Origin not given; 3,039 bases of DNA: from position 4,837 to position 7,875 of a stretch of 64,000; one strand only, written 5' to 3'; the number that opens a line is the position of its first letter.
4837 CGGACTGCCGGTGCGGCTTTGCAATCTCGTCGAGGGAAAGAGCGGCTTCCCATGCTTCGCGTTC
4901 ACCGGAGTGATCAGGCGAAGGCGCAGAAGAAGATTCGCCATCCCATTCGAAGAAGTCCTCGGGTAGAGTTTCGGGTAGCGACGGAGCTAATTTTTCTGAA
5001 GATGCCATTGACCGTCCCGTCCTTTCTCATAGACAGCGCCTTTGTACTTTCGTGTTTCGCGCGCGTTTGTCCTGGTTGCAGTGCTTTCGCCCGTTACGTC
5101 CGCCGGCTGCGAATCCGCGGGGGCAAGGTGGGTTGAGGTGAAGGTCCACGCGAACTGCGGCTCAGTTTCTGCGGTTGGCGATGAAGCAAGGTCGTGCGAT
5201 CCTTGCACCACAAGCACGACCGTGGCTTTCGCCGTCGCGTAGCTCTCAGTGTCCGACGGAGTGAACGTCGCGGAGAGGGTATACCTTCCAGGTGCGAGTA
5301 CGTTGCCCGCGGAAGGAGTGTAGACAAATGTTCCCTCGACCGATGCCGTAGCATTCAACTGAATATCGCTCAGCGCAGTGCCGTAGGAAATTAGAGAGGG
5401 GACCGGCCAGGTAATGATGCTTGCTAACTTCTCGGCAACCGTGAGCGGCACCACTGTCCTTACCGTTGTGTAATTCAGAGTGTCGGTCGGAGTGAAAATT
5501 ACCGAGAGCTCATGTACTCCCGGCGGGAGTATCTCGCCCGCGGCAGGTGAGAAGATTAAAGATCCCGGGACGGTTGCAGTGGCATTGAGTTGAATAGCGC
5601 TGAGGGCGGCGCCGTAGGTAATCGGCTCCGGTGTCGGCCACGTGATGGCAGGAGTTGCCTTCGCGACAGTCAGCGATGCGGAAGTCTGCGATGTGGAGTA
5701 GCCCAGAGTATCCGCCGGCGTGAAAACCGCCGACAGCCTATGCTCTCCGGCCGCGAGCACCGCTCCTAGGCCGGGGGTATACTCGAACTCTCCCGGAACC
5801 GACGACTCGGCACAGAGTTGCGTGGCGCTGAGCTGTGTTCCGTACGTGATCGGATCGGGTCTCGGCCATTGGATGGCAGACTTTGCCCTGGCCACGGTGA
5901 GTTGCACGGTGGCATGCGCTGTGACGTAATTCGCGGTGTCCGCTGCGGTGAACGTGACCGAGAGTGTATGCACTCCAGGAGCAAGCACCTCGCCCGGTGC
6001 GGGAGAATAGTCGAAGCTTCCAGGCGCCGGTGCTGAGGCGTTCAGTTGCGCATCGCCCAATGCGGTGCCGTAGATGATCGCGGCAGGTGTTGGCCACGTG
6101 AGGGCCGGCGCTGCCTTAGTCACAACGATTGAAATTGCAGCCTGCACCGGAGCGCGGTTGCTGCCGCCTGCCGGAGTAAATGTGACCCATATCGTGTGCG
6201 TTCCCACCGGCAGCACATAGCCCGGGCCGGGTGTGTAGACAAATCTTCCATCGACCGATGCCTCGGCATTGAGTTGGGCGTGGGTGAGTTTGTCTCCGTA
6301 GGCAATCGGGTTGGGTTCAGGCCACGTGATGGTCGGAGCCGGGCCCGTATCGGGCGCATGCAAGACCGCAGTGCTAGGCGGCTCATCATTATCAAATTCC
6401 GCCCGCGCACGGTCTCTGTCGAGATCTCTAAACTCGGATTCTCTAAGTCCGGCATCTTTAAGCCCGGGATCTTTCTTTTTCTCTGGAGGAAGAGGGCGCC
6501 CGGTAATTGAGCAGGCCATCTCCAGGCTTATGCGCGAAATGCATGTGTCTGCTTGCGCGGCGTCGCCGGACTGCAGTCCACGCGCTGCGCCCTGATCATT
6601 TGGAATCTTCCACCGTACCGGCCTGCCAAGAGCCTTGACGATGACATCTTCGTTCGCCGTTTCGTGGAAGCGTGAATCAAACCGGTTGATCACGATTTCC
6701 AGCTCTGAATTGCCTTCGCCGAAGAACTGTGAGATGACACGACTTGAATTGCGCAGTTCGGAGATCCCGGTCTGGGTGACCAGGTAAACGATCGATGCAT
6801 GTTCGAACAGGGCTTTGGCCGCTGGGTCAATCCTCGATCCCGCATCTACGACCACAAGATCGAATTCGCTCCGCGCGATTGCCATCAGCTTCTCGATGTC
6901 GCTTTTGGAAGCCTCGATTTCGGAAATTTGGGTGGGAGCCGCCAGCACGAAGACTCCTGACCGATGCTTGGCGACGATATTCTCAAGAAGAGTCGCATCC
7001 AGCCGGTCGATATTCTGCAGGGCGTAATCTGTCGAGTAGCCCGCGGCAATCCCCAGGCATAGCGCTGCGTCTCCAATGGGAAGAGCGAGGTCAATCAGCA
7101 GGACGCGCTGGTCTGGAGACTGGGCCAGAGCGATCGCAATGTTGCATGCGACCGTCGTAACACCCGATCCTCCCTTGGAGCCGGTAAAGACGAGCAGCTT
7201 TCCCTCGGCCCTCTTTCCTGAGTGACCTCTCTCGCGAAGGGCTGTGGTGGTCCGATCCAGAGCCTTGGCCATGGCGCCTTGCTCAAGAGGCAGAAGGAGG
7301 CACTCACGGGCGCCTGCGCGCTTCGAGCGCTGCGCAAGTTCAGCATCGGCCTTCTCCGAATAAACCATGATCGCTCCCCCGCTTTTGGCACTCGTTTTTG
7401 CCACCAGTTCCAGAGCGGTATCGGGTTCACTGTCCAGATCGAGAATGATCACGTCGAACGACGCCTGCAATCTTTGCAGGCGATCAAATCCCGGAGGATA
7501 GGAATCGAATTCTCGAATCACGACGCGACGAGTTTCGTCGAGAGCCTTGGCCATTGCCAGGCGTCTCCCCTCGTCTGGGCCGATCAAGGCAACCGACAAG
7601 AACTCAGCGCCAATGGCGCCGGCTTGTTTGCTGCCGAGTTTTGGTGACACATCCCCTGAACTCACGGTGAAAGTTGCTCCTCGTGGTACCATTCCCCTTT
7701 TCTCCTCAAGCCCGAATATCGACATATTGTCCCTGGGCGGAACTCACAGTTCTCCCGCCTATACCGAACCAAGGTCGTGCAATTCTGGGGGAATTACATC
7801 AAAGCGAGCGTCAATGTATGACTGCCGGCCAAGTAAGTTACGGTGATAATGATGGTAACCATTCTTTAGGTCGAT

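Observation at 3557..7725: Orphan CpaE/TadZ-like ATPase with five cytoplasmic Ig-like repeats, overlapped with a TonB-C protein that has a 240-aa cytoplasmic N-terminus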

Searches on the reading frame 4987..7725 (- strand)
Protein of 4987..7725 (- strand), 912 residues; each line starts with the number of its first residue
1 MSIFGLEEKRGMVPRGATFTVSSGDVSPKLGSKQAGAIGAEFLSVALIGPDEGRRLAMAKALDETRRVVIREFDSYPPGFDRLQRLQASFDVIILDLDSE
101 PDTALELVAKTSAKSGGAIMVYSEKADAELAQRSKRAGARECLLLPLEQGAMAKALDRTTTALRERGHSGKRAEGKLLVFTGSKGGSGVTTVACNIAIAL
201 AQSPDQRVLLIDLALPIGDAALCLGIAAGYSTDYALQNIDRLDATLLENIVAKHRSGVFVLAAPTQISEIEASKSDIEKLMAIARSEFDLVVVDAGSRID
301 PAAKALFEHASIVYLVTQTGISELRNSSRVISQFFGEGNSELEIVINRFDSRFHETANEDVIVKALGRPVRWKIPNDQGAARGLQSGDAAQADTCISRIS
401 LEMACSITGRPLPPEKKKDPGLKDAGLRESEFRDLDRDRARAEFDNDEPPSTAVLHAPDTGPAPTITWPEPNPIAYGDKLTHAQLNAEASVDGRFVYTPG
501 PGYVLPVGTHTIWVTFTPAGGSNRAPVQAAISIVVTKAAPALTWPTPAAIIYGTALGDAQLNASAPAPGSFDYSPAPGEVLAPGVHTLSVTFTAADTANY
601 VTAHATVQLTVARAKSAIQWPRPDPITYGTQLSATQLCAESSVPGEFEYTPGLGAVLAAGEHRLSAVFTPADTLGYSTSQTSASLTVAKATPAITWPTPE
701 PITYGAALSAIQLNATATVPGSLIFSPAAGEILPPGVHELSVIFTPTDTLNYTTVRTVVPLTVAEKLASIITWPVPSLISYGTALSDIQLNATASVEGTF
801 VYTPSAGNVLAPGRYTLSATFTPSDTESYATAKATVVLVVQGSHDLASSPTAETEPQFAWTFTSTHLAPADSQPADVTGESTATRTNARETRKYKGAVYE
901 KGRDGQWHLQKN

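Call 5: search_protein_families(library=pfam, proteins=[window:4987-7725:-], max_evalue=0.1)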
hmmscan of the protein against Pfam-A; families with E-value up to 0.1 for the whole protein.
window:4987-7725:- (912 aa): 12 families
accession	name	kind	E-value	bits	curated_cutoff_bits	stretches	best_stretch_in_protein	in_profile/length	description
PF24507.1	Ig_CFAP65_4th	-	8.1e-12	45.8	27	0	796-842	21-64/76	CFAP65, fourth Ig-like domain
PF13614.12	AAA_31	-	1.7e-08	35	27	1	176-298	2-128/177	AAA domain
PF01656.29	CbiA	-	2.2e-08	34.6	25.4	1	179-385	2-120/125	CobQ/CobB/MinD/ParA nucleotide binding domain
PF22544.2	HYDIN_VesB_CFA65-like_Ig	-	1.2e-06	29.1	25.5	0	488-520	42-74/100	HYDIN/CFA65/VesB-like, Ig-like domain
PF06564.18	CBP_BcsQ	-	0.00015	21.8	21.3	1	177-214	3-39/234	Cellulose biosynthesis protein BcsQ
PF00072.30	Response_reg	-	0.00033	21.2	30.2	1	55-156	11-110/111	Response regulator receiver domain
PF09140.17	MipZ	-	0.0022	17.8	20.7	1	177-310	2-122/262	ATPase MipZ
PF02374.21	ArsA_ATPase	-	0.0027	17.4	24.3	1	179-211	4-35/305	Anion-transporting ATPase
PF10609.15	ParA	-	0.036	13.9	27.1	1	178-213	6-40/246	NUBPL iron-transfer P-loop NTPase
PF01728.25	FtsJ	-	0.039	14.3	24.1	1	218-355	22-158/181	FtsJ-like methyltransferase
PF01989.23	AcnX_swivel_put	-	0.075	13.3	27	0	156-195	7-48/80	Aconitase X swivel domain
PF25199.1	nSTAND_NTPase5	-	0.099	12.9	34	0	168-212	33-77/145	Novel STAND NTPase 5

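Call 6: search_protein_families(library=ncbifam, proteins=[window:4987-7725:-], max_evalue=0.1)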
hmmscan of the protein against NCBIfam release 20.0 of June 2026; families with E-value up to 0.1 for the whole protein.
window:4987-7725:- (912 aa): 18 families
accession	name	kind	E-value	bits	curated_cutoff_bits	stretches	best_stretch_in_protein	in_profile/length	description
TIGR03815.1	CpaE_hom_Actino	equivalog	1.8e-19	70.1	154.45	1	102-393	46-324/340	septum site-determining protein Ssd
TIGR01968.1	minD_bact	equivalog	3.1e-17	62.8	212.9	1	176-377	2-204/261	septum site-determining protein MinD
TIGR01969.1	minD_arch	subfamily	3e-15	56.1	201.75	1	179-389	4-209/251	cell division ATPase MinD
NF008079.0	PRK10818.1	equivalog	3e-10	39.9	508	1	176-332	3-158/270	septum site-determining protein MinD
NF041546.1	ParA_partition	equivalog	1e-08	35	180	1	181-213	5-36/203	ParA family partition ATPase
TIGR01007.1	eps_fam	subfamily_domain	4.6e-07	29.6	108.05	1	172-352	14-193/204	polysaccharide biosynthesis tyrosine autokinase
TIGR01005.1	eps_transp_fam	subfamily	1.1e-06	27.1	411.7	1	171-350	542-719/754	exopolysaccharide transport protein family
TIGR03371.1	cellulose_yhjQ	equivalog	7.6e-06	25.6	157.85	1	178-352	4-181/246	cellulose biosynthesis protein BcsQ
TIGR03018.1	pepcterm_TyrKin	hypoth_equivalog_domain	1.1e-05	24.8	230.65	1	172-227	32-87/207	XrtA-associated tyrosine autokinase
TIGR03029.1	EpsG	equivalog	5.7e-05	22.4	313.8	1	174-340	102-266/274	chain length determinant protein tyrosine kinase EpsG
NF007350.0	PRK09841.1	equivalog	6.5e-05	21.2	1248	1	162-329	517-683/726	tyrosine-protein kinase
NF008568.0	PRK11519.1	equivalog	7.2e-05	21.1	1068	1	172-340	523-689/720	tyrosine-protein kinase Wzc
NF047398.1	AAA_KGGVGR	domain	0.00018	21.9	90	1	176-213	3-39/190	KGGVGR-motif variant AAA ATPase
TIGR00345.1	GET3_arsA_TRC40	subfamily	0.00096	18.7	135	1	180-211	1-31/299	TRC40/GET3/ArsA family transport-energizing ATPase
NF053622.1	ATPseBagAMYCTU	equivalog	0.0014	18.2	400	1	176-213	7-43/325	ATPase BagA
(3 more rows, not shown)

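Call 10: find_homologous_proteins(query=window:4987-7725:-, max_evalue=0.00001)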
Query window:4987-7725:- (912 aa): 496 proteins with E <= 0.00001 among 8000 candidates; the best 120 are listed.
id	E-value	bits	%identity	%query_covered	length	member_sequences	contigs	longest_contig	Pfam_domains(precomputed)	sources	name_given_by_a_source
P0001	0.0e+0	2011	100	100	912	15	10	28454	PF01656.30,PF13614.13,PF24507.2,PF22544.3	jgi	jgi:Flp pilus assembly CpaE family ATPase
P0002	0.0e+0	1847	94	99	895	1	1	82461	PF01656.30,PF13614.13,PF06564.19,PF24507.2,PF22544.3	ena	-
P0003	0.0e+0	1845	94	99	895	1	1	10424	PF01656.30,PF13614.13,PF06564.19,PF25850.1,PF24507.2,PF22544.3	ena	-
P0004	0.0e+0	1768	90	99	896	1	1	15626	PF01656.30,PF13614.13,PF06564.19,PF25850.1,PF24507.2,PF22544.3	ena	-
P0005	0.0e+0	1636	85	98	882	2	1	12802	PF01656.30,PF13614.13,PF24507.2,PF22544.3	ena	-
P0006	0.0e+0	1600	83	98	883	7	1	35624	PF01656.30,PF13614.13,PF25850.1,PF24507.2,PF22544.3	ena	-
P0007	0.0e+0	1503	77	99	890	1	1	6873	PF01656.30,PF13614.13,PF25850.1,PF24507.2,PF22544.3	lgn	-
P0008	0.0e+0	1497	76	100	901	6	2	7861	PF01656.30,PF13614.13,PF25850.1,PF24507.2,PF22544.3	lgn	-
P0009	0.0e+0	1411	51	49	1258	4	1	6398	PF22065.3,PF15780.12,PF13614.13,PF25850.1,PF19766.5,PF24507.2,PF00072.31,PF22544.3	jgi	-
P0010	0.0e+0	1400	59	90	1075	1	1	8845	PF22065.3,PF15780.12,PF01656.30,PF13614.13,PF25850.1,PF19766.5,PF24507.2,PF24291.2,PF22544.3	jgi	jgi:Flp pilus assembly CpaE family ATPase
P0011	0.0e+0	1398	73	98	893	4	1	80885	PF22065.3,PF15780.12,PF01656.30,PF13614.13,PF25850.1,PF24507.2,PF22544.3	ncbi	-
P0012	0.0e+0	1359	50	92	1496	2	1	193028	PF22065.3,PF15780.12,PF01656.30,PF25850.1,PF19766.5,PF24507.2,PF24291.2,PF22544.3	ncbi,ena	-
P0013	0.0e+0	1345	71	98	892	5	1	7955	PF15780.12,PF01656.30,PF13614.13,PF24507.2,PF22544.3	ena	-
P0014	0.0e+0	1338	93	72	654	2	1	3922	PF01656.30,PF13614.13,PF06564.19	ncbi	-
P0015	0.0e+0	1337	71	98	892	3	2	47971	PF15780.12,PF01656.30,PF13614.13,PF24507.2,PF22544.3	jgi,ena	jgi:Flp pilus assembly CpaE family ATPase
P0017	0.0e+0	1334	52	89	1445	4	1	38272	PF22065.3,PF14347.12,PF15780.12,PF01656.30,PF03544.20,PF16640.12,PF25850.1,PF24507.2,PF00072.31,PF22544.3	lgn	-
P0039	0.0e+0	1274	52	49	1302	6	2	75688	PF22065.3,PF15780.12,PF13614.13,PF25850.1,PF19766.5,PF24507.2,PF00072.31,PF22544.3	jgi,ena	jgi:Flp pilus assembly CpaE family ATPase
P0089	0.0e+0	1209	67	94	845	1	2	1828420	PF01656.30,PF13614.13,PF25850.1,PF24507.2,PF22544.3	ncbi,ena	-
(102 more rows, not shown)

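Call 12: find_encoding_contigs(protein=P0089, flank=10000, max_places=2)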
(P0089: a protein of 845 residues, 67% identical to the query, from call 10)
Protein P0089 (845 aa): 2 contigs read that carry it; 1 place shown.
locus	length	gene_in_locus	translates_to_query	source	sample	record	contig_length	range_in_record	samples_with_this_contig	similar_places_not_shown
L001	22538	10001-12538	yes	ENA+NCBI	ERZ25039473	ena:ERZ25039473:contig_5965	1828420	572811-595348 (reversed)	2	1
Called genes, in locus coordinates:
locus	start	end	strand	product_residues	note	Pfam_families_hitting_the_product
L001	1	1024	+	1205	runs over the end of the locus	PF13385:Laminin_G_3, PF02837:Glyco_hydro_2_N (weak), PF22666:Glyco_hydro_2_N2, PF00703:Glyco_hydro_2, PF02836:Glyco_hydro_2_C (weak), PF18368:Ig_GlcNase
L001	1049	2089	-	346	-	PF00356:LacI, PF00532:Peripla_BP_1, PF13407:Peripla_BP_4, PF13377:Peripla_BP_3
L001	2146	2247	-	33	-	-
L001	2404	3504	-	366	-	PF00356:LacI (weak), PF00532:Peripla_BP_1, PF13407:Peripla_BP_4 (faint), PF13377:Peripla_BP_3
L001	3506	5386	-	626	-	PF00474:SSF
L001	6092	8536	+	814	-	PF06165:GH94_b-supersand, PF22422:MGH1-like_GH (faint), PF17167:Glyco_hydro_94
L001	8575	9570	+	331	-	PF00248:Aldo_ket_red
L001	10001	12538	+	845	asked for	PF01656:CbiA, PF13614:AAA_31 (faint), PF22544:HYDIN_VesB_CFA65-like_Ig (faint), PF24507:Ig_CFAP65_4th (faint), PF25850:PelX_Ig (faint)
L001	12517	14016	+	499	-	PF03544:TonB_C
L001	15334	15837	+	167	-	-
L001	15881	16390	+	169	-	PF00578:AhpC-TSA, PF08534:Redoxin, PF00085:Thioredoxin (weak), PF13098:Thioredoxin_2 (weak), PF13905:Thioredoxin_8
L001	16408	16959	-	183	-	-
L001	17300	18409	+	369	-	PF03786:UxuA, PF01261:AP_endonuc_2, PF03786:UxuA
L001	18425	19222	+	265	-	PF00106:adh_short, PF08659:KR, PF13561:adh_short_C2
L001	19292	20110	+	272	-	PF13669:Glyoxalase_4 (weak), PF00903:Glyoxalase (weak)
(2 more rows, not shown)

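Call 13: find_encoding_contigs(protein=P0017, flank=10000, max_places=2)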
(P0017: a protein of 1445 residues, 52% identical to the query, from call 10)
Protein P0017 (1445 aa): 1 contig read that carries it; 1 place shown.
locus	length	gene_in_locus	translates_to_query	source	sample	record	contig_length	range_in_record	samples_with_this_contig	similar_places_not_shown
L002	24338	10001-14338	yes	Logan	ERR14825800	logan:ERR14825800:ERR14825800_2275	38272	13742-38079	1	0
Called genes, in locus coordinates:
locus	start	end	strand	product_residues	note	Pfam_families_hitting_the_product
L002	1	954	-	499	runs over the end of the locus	PF04932:Wzy_C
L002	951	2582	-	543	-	-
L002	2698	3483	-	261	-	-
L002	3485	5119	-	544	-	PF02706:Wzz (weak), PF13807:GNVR (weak)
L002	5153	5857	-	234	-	PF02563:Poly_export, PF10531:SLBB, PF22461:SLBB_2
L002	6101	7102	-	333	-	-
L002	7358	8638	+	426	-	PF00990:GGDEF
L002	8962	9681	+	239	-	-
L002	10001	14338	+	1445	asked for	PF00072:Response_reg (faint), PF01656:CbiA (faint), PF15780:ASH (faint), PF16640:Big_3_5 (faint), PF14347:DUF4399 (faint), PF22065:Cep192_D7 (faint), PF22544:HYDIN_VesB_CFA65-like_Ig (faint), PF03544:TonB_C, +2 more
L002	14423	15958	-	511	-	PF00657:Lipase_GDSL, PF13472:Lipase_GDSL_2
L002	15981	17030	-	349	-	PF14100:DUF6807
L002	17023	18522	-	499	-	PF10518:TAT_signal (faint), PF01408:GFO_IDH_MocA, PF22725:GFO_IDH_MocA_C3 (faint), PF19051:GFO_IDH_MocA_C2 (faint)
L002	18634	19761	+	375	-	PF13506:Glyco_transf_21, PF00535:Glycos_transf_2, PF13641:Glyco_tranf_2_3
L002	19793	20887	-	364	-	PF12801:Fer4_5, PF12838:Fer4_7 (faint), PF13187:Fer4_9 (faint), PF12801:Fer4_5, PF00037:Fer4 (weak), PF12837:Fer4_6 (weak), PF13237:Fer4_10, PF14697:Fer4_21 (weak)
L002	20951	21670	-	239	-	PF04405:ScdA_N, PF01814:Hemerythrin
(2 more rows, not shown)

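Call 17: find_related_loci(query=A1, collection=genome_contigs, flank=10000)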
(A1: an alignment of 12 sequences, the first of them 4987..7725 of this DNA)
Query A1 (912 aa) in genome_contigs; peptide patterns used: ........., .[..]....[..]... (x = any residue, [..] = any of these).
327 stretches matched a pattern; 289 encode a relative of the query (tblastn E <= 1e-3); the best 80 are kept; 80 distinct loci.
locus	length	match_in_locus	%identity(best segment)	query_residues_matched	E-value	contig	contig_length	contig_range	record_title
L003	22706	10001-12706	85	1-912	0e+0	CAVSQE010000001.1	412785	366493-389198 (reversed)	MAG: uncultured Acidobacteriota bacterium isolate MFD03044.bin.1.135 genome assembly, contig: contig_12649, whole genome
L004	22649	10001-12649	73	20-912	0e+0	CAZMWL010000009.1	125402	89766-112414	MAG TPA_asm: uncultured Terracidiphilus sp. isolate binchicken_co3_222 genome assembly, contig: NODE_292_length_125402_c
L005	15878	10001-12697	70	4-912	0e+0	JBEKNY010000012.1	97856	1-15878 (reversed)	MAG: Terracidiphilus sp. isolate SPRUCE 428 SPRUCE_428_12, whole genome shotgun sequence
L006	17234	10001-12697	70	4-912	0e+0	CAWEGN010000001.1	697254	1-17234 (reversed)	MAG: uncultured Acidobacteriaceae bacterium isolate MFD03044.bin.1.148 genome assembly, contig: contig_10343, whole geno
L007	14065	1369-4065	69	4-912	0e+0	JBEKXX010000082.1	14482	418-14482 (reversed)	MAG: Terracidiphilus sp. isolate SPRUCE 661 SPRUCE_661_82, whole genome shotgun sequence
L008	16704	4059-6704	68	20-912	0e+0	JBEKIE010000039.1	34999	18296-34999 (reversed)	MAG: Terracidiphilus sp. isolate SPRUCE 293 SPRUCE_293_39, whole genome shotgun sequence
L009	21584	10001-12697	67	4-912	0e+0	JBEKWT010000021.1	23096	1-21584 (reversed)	MAG: Terracidiphilus sp. isolate SPRUCE 634 SPRUCE_634_21, whole genome shotgun sequence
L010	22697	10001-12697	67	4-912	0e+0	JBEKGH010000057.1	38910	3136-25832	MAG: Terracidiphilus sp. isolate SPRUCE 249 SPRUCE_249_57, whole genome shotgun sequence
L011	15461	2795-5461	67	14-912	0e+0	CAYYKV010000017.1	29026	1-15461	MAG TPA_asm: uncultured Terracidiphilus sp. isolate binchicken_co3_524 genome assembly, contig: NODE_4926_length_29026_c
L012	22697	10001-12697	66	4-912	0e+0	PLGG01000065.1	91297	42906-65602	MAG: Acidobacteriaceae bacterium isolate bog_222 73.20110800_S3D.42_contig_1233, whole genome shotgun sequence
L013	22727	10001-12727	66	4-912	0e+0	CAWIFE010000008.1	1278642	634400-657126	MAG: uncultured Acidobacteriaceae bacterium isolate MFD01828.bin.1.96 genome assembly, contig: contig_26026, whole genom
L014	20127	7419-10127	67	4-912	0e+0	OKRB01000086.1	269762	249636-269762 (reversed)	Acidobacteriaceae bacterium SbA5 strain Peat soil MAG SbA5 genome assembly, contig: SBA5_Contig_3, whole genome shotgun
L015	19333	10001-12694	66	4-912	0e+0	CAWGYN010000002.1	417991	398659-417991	MAG: uncultured Acidobacteriota bacterium isolate MFD02248.bin.2.102 genome assembly, contig: contig_12490, whole genome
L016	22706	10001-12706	66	9-912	0e+0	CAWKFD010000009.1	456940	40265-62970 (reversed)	MAG: uncultured Acidobacteriaceae bacterium isolate MFD04752.bin.1.84 genome assembly, contig: contig_15894, whole genom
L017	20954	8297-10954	68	17-912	0e+0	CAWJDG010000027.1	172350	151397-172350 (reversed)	MAG: uncultured Acidobacteriaceae bacterium isolate MFD04492.bin.2.98 genome assembly, contig: contig_36185, whole genom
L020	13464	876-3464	67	43-912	0e+0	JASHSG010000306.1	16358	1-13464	MAG: Acidobacteriaceae bacterium isolate JOPF121 JOPF_NEAR_contig_1380029, whole genome shotgun sequence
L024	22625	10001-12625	65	33-912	0e+0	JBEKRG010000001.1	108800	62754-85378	MAG: Terracidiphilus sp. isolate SPRUCE 505 SPRUCE_505_1, whole genome shotgun sequence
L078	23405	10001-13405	47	25-910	0e+0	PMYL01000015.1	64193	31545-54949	MAG: Acidobacteriaceae bacterium isolate fen_182 73.20110800_E2D.6_contig_315, whole genome shotgun sequence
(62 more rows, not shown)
